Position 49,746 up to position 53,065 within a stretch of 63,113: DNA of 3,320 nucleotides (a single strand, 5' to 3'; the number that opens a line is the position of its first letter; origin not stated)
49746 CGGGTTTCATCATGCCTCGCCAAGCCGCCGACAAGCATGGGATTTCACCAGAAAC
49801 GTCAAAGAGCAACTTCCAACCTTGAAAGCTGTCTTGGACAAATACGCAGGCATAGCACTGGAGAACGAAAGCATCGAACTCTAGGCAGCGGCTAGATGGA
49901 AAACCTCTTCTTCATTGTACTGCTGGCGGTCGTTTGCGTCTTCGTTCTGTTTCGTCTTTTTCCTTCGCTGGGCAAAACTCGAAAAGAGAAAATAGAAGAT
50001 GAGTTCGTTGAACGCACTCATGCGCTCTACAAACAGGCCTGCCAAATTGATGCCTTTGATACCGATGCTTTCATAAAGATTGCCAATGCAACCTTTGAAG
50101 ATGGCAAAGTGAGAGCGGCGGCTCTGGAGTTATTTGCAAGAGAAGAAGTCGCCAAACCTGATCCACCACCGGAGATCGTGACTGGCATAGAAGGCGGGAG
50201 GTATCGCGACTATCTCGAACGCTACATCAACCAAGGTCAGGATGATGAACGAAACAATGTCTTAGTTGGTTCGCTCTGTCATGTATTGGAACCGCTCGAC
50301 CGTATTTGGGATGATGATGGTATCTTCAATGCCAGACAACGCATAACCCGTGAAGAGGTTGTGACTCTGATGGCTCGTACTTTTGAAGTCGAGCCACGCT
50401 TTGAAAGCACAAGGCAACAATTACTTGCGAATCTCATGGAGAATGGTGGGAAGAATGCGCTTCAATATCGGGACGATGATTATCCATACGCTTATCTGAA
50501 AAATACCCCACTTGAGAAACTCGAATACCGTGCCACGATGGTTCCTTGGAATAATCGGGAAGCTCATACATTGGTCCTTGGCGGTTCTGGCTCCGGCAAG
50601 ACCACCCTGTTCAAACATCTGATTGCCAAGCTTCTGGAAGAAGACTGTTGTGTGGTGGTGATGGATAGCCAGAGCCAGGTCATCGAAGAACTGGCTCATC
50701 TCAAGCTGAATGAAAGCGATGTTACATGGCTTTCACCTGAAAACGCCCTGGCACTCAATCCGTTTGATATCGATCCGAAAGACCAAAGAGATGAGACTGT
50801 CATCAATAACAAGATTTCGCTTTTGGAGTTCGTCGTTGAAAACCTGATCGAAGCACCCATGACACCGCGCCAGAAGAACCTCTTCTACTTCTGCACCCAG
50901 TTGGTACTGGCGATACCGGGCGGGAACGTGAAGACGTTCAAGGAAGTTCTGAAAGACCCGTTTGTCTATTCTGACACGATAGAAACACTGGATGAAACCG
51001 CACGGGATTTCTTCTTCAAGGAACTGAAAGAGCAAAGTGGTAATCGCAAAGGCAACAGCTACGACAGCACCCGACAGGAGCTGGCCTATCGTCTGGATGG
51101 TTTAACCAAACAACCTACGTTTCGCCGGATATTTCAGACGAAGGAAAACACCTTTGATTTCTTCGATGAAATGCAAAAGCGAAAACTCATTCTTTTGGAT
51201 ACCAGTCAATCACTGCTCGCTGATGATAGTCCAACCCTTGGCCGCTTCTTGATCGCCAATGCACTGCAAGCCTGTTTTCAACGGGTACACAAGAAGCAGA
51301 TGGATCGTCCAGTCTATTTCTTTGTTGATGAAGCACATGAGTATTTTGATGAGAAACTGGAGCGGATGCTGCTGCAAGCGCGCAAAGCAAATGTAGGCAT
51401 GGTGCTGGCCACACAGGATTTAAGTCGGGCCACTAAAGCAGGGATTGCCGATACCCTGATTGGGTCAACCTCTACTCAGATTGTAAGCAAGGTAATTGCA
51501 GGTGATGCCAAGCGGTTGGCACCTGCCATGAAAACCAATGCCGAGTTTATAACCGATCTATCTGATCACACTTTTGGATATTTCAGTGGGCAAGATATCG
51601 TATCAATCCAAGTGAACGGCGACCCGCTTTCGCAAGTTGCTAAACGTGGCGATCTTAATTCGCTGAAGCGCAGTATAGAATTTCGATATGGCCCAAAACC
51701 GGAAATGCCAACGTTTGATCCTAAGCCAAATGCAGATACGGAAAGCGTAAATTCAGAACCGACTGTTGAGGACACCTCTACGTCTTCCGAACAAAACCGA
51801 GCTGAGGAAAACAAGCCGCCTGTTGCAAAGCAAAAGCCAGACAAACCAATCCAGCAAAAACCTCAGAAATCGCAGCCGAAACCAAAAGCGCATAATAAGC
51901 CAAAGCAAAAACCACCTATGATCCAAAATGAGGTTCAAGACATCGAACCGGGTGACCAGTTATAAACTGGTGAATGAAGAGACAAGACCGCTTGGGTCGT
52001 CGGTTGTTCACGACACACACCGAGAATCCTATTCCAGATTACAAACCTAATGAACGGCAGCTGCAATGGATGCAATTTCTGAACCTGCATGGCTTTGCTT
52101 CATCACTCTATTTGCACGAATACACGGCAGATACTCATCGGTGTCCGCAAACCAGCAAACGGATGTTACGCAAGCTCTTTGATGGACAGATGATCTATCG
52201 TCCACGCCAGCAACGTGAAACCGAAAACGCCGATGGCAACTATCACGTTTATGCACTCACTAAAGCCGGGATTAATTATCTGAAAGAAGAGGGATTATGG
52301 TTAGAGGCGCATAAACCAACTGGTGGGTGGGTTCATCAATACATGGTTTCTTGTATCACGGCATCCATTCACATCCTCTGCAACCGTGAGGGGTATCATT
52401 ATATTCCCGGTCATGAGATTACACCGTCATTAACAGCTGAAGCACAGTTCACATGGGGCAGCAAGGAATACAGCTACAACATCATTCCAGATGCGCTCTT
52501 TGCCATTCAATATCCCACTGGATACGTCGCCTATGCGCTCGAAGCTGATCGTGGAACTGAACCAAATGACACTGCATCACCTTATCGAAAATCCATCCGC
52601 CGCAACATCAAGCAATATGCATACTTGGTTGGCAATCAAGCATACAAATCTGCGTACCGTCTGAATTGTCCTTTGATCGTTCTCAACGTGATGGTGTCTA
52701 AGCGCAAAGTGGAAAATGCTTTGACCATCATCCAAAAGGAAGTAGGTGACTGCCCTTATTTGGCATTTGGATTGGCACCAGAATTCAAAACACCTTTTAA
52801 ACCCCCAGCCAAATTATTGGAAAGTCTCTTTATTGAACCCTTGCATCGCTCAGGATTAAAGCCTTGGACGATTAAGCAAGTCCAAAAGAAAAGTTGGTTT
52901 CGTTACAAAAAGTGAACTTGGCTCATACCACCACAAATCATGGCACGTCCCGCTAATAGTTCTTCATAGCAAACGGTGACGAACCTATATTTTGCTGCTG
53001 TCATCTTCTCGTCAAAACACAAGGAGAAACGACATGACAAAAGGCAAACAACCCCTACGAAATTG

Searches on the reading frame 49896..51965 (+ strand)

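Call 33: search_protein_families(library=pfam, proteins=[window:49896-51965:+], max_evalue=0.001)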
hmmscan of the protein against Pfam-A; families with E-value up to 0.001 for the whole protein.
window:49896-51965:+ (689 aa): 10 families
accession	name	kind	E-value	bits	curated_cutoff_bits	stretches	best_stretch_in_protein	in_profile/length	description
PF10412.15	TrwB_AAD_bind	-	5.8e-11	42.3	20.5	1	216-537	9-314/387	Type IV secretion-system coupling protein DNA-binding domain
PF01935.23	DUF87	-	6.8e-07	30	23.2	1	223-304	24-106/220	Helicase HerA, central domain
PF25199.1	nSTAND_NTPase5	-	1.5e-05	25.3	34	1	222-265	41-85/145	Novel STAND NTPase 5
PF13401.12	AAA_22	-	1.9e-05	25.4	27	0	222-260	5-43/130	AAA domain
PF20720.3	nSTAND3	-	2.7e-05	24.4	27.2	1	223-263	18-58/155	Novel STAND NTPase 3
PF19044.6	P-loop_TraG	-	4.7e-05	22.6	25.8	1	224-300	31-104/413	TraG P-loop domain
PF04851.21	ResIII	-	0.00014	22.2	22.5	0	217-261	18-65/164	Type III restriction enzyme, res subunit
PF13191.12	AAA_16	-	0.00015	22.7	32.6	0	224-253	26-55/167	AAA ATPase domain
PF02534.20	T4SS-DNA_transf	-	0.00017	21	20.1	1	221-292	40-117/468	Type IV secretory system Conjugative DNA transfer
PF13173.12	AAA_14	-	0.00053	20.4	27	0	225-261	5-42/129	AAA domain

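Call 68: search_protein_families(library=padloc, proteins=[window:49896-51965:+], max_evalue=0.001)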
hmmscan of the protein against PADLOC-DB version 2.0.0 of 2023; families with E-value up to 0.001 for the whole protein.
window:49896-51965:+ (689 aa): 5 families
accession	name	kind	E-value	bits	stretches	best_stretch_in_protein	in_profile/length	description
PDLC04140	mad8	-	6.9e-18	63.2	1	221-573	26-297/314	mads_8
PDLC01055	HerA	-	3.6e-09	34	1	221-273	156-206/532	Type III coevolved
PDLC04103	HerA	-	0.00031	17.2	0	223-259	173-209/579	-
PDLC04135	mad3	-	0.0004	18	0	222-426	23-236/374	mads_3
PDLC04105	HerA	-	0.00042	17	0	462-490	409-437/576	-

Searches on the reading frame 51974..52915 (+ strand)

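Call 33: search_protein_families(library=pfam, proteins=[window:51974-52915:+], max_evalue=0.001)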
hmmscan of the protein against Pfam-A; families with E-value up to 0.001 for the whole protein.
window:51974-52915:+ (313 aa): 1 family
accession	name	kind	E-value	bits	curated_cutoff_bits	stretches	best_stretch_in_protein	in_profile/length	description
PF13814.12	Replic_Relax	-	2.2e-13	51.2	25.3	1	33-227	1-184/191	Replication-relaxation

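Call 68: search_protein_families(library=padloc, proteins=[window:51974-52915:+], max_evalue=0.001)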
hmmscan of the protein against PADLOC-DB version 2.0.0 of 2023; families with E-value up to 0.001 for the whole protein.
window:51974-52915:+ (313 aa): 0 families
